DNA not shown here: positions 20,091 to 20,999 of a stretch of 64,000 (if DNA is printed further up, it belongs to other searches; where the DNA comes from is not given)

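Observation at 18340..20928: Chemoreceptor translationally coupled to a sensor-less HisKA_2-type histidine kinase, followed by tRNA-Arg(CCG)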

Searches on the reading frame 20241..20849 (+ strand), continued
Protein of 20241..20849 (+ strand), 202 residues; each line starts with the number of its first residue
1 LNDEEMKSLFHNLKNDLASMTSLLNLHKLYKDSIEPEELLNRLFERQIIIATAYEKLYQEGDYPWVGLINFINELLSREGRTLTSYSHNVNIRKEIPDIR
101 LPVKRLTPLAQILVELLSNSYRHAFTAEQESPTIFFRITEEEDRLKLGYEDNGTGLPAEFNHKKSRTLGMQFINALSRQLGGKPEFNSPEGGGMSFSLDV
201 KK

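Call 25: search_protein_families(library=pfam, proteins=[L012:9340-9942:+, L013:2326-3978:-, L013:3975-5267:-, L013:5236-6264:-, L013:6239-9235:-, L002:5155-6069:+, L003:8471-8992:+], max_evalue=0.001)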
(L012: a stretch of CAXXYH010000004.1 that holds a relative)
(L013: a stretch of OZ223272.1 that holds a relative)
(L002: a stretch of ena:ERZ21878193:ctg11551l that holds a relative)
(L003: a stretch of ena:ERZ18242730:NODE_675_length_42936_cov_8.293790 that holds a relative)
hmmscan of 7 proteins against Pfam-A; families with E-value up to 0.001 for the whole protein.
L012:9340-9942:+ (200 aa): 9 families
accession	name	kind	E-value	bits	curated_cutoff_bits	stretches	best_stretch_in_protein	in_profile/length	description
PF13649.12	Methyltransf_25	-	3.5e-15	56.9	27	1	49-134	1-93/97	Methyltransferase domain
PF08241.18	Methyltransf_11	-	3.6e-15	56.8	21.2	1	50-135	1-88/95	Methyltransferase domain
PF13847.12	Methyltransf_31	-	4.4e-09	36.6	27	1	46-140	4-107/145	Methyltransferase domain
PF08242.18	Methyltransf_12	-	8.4e-09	36.5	30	1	50-120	1-79/98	Methyltransferase domain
PF07021.18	MetW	-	1.2e-08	35.3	21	1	42-141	10-109/193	Methionine biosynthesis protein MetW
PF01209.24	Ubie_methyltran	-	6.1e-08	32.7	20.1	1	27-133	30-142/233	ubiE/COQ5 methyltransferase family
PF13489.12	Methyltransf_23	-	1.1e-06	28.9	27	1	40-116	14-92/164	Methyltransferase domain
PF01728.25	FtsJ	-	1.1e-05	25.9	24.1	1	33-102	8-82/181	FtsJ-like methyltransferase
PF07757.19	AdoMet_MTase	-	0.00063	20.4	27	0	46-75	62-91/115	Predicted AdoMet-dependent methyltransferase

L013:2326-3978:- (550 aa): 4 families
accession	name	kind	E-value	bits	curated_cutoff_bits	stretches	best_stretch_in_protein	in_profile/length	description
PF02384.22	N6_Mtase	-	1.6e-102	343.4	20.4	1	193-509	2-307/311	N-6 DNA Methylase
PF12161.14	HsdM_N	-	1.3e-22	81.3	24.5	1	25-183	2-135/135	HsdM N-terminal domain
PF07669.17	Eco57I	-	8e-08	33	25.3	1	277-418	3-165/171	Eco57I restriction-modification methylase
PF05175.20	MTS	-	2.6e-05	24.4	23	1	246-350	30-119/170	Methyltransferase small domain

L013:3975-5267:- (430 aa): 1 family
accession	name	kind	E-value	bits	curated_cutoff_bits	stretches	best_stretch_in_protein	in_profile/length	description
PF01420.25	Methylase_S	-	4.8e-19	69.6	22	1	238-411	3-165/168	Type I restriction modification DNA specificity domain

L013:5236-6264:- (342 aa): 2 families
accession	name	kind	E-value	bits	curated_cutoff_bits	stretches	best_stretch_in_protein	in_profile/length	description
PF06250.17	YhcG_C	-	3.9e-56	189.7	32.5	1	177-328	3-156/157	YhcG PDDEXK nuclease domain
PF17761.7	DUF1016_N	-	8.9e-45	152.6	32.8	1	22-155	4-137/137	DUF1016 N-terminal domain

L013:6239-9235:- (998 aa): 6 families
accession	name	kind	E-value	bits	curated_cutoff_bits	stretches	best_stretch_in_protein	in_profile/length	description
PF12008.13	EcoR124_C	-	3.7e-64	217.3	23.1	1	715-984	1-259/260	Type I restriction and modification enzyme - subunit R C terminal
PF22679.2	T1R_D3-like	-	6.1e-61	205.9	27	1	508-690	1-157/158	Type I restriction enzyme subunit R domain 3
PF18766.7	SWI2_SNF2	-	1.6e-56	191.9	26.7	1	250-499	1-213/221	SWI2/SNF2 ATPase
PF04851.21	ResIII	-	6.5e-42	143.7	22.5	1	245-424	2-163/164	Type III restriction enzyme, res subunit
PF04313.20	HSDR_N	-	1.2e-33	117.1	25.1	1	2-187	2-196/198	Type I restriction enzyme R protein N terminus (HSDR_N)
PF00270.35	DEAD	-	8.5e-08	32.5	26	1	249-424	2-161/167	DEAD/DEAH box helicase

L002:5155-6069:+ (304 aa): 7 families
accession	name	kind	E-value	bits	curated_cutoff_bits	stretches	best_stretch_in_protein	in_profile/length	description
PF01381.28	HTH_3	-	5.5e-17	62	23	1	11-63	1-53/55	Helix-turn-helix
PF12844.13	HTH_19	-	1.5e-15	57.3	30.2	1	11-66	4-59/64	Helix-turn-helix domain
PF02310.24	B12-binding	-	4.7e-14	52.7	32.1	1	177-280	2-107/121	B12 binding domain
PF13560.12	HTH_31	-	2.5e-12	47.3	27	1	8-62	3-58/64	Helix-turn-helix domain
PF13443.12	HTH_26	-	1.4e-06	28.9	22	1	11-70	2-62/63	Cro/C1-type HTH DNA-binding domain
PF02607.22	B12-binding_2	-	7.8e-06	26.4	23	1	106-157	16-66/74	B12 binding domain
PF15731.11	MqsA_antitoxin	-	5.8e-05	23.7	30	1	10-54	73-116/131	Antitoxin component of bacterial toxin-antitoxin system, MqsA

L003:8471-8992:+ (173 aa): 0 families

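Call 36: predict_structure(alignment_id=A1)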
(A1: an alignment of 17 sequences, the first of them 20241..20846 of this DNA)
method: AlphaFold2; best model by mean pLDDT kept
length: 202 residues; sequences in the alignment: 17
mean_pLDDT: 88.2   pTM: 0.86
mean pLDDT of the five models: 88.2, 87.1, 86.5, 85.7, 85.4
residues with pLDDT >= 90: 103; 70-90: 94; 50-70: 5; < 50: 0
segments of 3 or more residues with pLDDT < 50: none
pLDDT, mean of each block of 10 residues (from residue 1): 84 83 73 79 90 93 93 95 87 96 93 94 81 95 94 84 79 91 88 90 84
secondary structure, 60 per line:
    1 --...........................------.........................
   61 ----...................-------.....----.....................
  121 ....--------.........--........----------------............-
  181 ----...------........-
elements in order: H3-29 H36-60 E65-67 H68-83 E91-95 E100-102 H103-124 E133-141 E144-151 H168-179 E185-187 E194-201

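Call 43: find_related_loci(query=A1, collection=metagenome_contigs, flank=10000)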
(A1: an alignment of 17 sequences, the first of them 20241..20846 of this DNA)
Query A1 (202 aa) in metagenome_contigs; peptide patterns used: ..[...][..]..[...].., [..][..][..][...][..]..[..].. (x = any residue, [..] = any of these).
140 stretches matched a pattern; 34 encode a relative of the query (tblastn E <= 1e-3); 34 distinct loci.
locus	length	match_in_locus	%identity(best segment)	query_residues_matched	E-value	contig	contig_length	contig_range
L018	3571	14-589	53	1-192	9e-62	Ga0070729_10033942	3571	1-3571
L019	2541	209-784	53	1-192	3e-62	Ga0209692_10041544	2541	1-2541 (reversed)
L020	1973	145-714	29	3-191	4e-22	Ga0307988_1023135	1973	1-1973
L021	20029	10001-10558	31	6-194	4e-22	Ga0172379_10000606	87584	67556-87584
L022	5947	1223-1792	26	6-198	1e-19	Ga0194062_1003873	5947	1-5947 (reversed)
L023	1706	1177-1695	26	7-182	2e-14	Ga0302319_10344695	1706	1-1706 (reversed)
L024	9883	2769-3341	23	7-200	9e-13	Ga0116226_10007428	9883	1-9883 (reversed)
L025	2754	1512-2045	24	11-191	6e-12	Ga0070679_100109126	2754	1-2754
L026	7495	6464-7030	24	9-201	2e-11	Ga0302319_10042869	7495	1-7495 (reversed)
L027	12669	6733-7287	22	3-191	4e-11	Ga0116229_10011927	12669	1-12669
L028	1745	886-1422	24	9-191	6e-10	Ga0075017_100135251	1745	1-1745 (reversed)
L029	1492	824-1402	20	7-202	6e-10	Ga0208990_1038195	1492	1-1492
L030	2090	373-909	24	9-191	5e-10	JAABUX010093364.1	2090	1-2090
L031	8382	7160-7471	33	89-197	1e-9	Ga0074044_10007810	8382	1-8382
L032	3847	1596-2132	23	9-191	1e-9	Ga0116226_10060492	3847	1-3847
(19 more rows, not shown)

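Call 44: fold_search(model_id=the predicted structure, library=pdb)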
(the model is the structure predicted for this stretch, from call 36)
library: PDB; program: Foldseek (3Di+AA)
matches with E <= 10: 1155; with E <= 0.001: 351
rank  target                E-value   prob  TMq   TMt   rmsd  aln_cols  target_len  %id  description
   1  4r39_B                1.1e-13  1.00  0.70  0.69   4.9       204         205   18  Histidine kinase domain from Erythrobacter litoralis EL346 blue-light activated histidine kinase (released 2014-12-03)
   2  4r39_A                2.4e-13  1.00  0.72  0.68   5.5       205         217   18  Histidine kinase domain from Erythrobacter litoralis EL346 blue-light activated histidine kinase (released 2014-12-03)
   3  4r39_C                3.5e-13  1.00  0.68  0.68   5.2       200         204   16  Histidine kinase domain from Erythrobacter litoralis EL346 blue-light activated histidine kinase (released 2014-12-03)
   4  4r3a_B                1.6e-12  1.00  0.70  0.52   4.0       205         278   18  Erythrobacter litoralis EL346 blue-light activated histidine kinase (released 2014-12-03)
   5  4r3a_A                1.8e-12  1.00  0.71  0.47   4.2       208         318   18  Erythrobacter litoralis EL346 blue-light activated histidine kinase (released 2014-12-03)
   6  4u7o_A                3.0e-11  1.00  0.51  0.45  11.3       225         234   18  Active histidine kinase bound with ATP (released 2015-09-02)
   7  4xiv_A                8.3e-11  1.00  0.55  0.46  16.4       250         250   14  Kinase and Dimerization (P3P4) of the Thermotoga maritima CheA kinase (released 2015-11-04)
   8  4u7n_A                8.8e-11  1.00  0.54  0.52  11.1       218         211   18  Inactive structure of histidine kinase (released 2015-09-02)
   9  6rh0_B                9.9e-11  1.00  0.58  0.51  12.8       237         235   16  Revisiting pH-gated conformational switch. Complex HK853-RR468 pH 5.5 (released 2020-02-19)
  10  4zki_A                1.1e-10  1.00  0.52  0.46  11.8       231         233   17  The crystal structure of Histidine Kinase YycG with ADP (released 2016-05-04)
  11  4xiv_B                1.3e-10  1.00  0.57  0.47  15.9       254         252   14  Kinase and Dimerization (P3P4) of the Thermotoga maritima CheA kinase (released 2015-11-04)
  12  5c93_A                1.4e-10  1.00  0.52  0.46  11.4       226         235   18  Histidine kinase with ATP (released 2016-07-27)
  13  6s1k_A                1.5e-10  1.00  0.54  0.30  17.7       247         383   13  E. coli Core Signaling Unit, carrying QQQQ receptor mutation (released 2020-01-22)
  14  4u7n_B                1.5e-10  1.00  0.53  0.51  10.8       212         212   19  Inactive structure of histidine kinase (released 2015-09-02)
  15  9a5d_A                2.3e-10  1.00  0.50  0.19  11.1       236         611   18  Integrative model of WALK-YYCH by crosslinking MS and deep learning (released 2024-09-18)
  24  5epv_A                1.2e-09  1.00  0.68  0.65   3.9       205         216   19  Histidine kinase domain from the LOV-HK blue-light receptor from Brucella abortus (released 2016-02-24)
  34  1i5d                  1.8e-09  1.00  0.53  0.56   5.6       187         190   14  STRUCTURE OF CHEA DOMAIN P4 IN COMPLEX WITH TNP-ATP (released 2001-08-26)
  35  5epv_B                1.9e-09  1.00  0.68  0.69   4.0       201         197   17  Histidine kinase domain from the LOV-HK blue-light receptor from Brucella abortus (released 2016-02-24)
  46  1i5c_A                3.6e-09  1.00  0.56  0.62   4.1       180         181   17  STRUCTURE OF CHEA DOMAIN P4 IN COMPLEX WITH ADP (released 2001-08-26)
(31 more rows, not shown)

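Call 50: list_cluster_members(proteins=[window:20241-20846:+, window:18340-20241:+])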
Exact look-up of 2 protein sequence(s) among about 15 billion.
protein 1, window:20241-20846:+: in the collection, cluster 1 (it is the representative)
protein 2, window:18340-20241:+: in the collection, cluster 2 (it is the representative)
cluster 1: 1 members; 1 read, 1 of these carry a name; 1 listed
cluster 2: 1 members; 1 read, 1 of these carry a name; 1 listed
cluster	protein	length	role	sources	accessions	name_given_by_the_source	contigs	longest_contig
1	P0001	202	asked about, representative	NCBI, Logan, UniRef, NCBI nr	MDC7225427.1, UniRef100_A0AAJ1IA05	MAG: ATP-binding protein [Spirochaetales bacterium] | histidine kinase n=1 Tax=Candidatus Thalassospirochaeta sargassi TaxID=3119039 ... | ATP-binding protein [Spirochaetales bacterium]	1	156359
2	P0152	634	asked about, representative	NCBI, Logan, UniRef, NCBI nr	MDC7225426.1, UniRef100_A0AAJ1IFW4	MAG: methyl-accepting chemotaxis protein [Spirochaetales bacterium] | Methyl-accepting chemotaxis protein n=1 Tax=Candidatus Thalassospirochaeta sargassi ... | methyl-accepting chemotaxis protein [Spirochaetales bacterium]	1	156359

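Call 58: search_solved_structures(query=L002:5155-6066:+, max_evalue=0.001)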
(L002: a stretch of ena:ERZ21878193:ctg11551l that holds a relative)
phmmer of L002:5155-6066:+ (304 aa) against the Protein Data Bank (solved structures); distinct sequences matched with E-value up to 0.001: 26.
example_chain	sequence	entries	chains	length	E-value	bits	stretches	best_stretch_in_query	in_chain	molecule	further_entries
8j2w_A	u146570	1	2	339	6.7e-14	55.1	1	105-277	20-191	Cobalamin-binding protein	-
8j2x_A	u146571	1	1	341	6.7e-14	55.1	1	104-277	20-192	Cobalamin-binding protein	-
8j2y_A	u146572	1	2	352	2.7e-11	46.6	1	105-291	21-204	GGDEF domain-containing protein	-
8tac_A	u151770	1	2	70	7.4e-08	35.3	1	5-59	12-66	DBP48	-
8jbs_A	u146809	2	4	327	3.6e-07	33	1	116-244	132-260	Putative cobalamin binding protein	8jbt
3op9_A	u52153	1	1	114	9e-07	31.7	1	1-67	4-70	Pli0006 protein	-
8c35_A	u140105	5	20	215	9.3e-07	31.7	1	86-274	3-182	Probable transcriptional regulator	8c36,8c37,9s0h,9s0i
7t8i_A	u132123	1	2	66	1.8e-06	30.7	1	10-68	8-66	Phage element (ICEBs1)transcriptional regulator (Xre family)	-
4jgi_A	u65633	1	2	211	1.8e-06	30.7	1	119-285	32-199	Putative uncharacterized protein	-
8c31_A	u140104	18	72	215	6.4e-06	28.9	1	86-274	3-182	Probable transcriptional regulator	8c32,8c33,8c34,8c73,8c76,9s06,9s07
3whp_A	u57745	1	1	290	8.9e-06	28.5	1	85-273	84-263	Probable transcriptional regulator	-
5c8d_A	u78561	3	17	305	1e-05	28.3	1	85-273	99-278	Light-dependent transcriptional regulator CarH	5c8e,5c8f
5c8a_A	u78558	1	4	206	1.1e-05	28.2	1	118-274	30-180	Light-dependent transcriptional regulator CarH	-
4z5h_A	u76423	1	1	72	5.4e-05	25.9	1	5-47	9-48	Antitoxin HipB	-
9k3w_A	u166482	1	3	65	6e-05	25.7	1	11-66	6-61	Transcriptional regulator, PbsX family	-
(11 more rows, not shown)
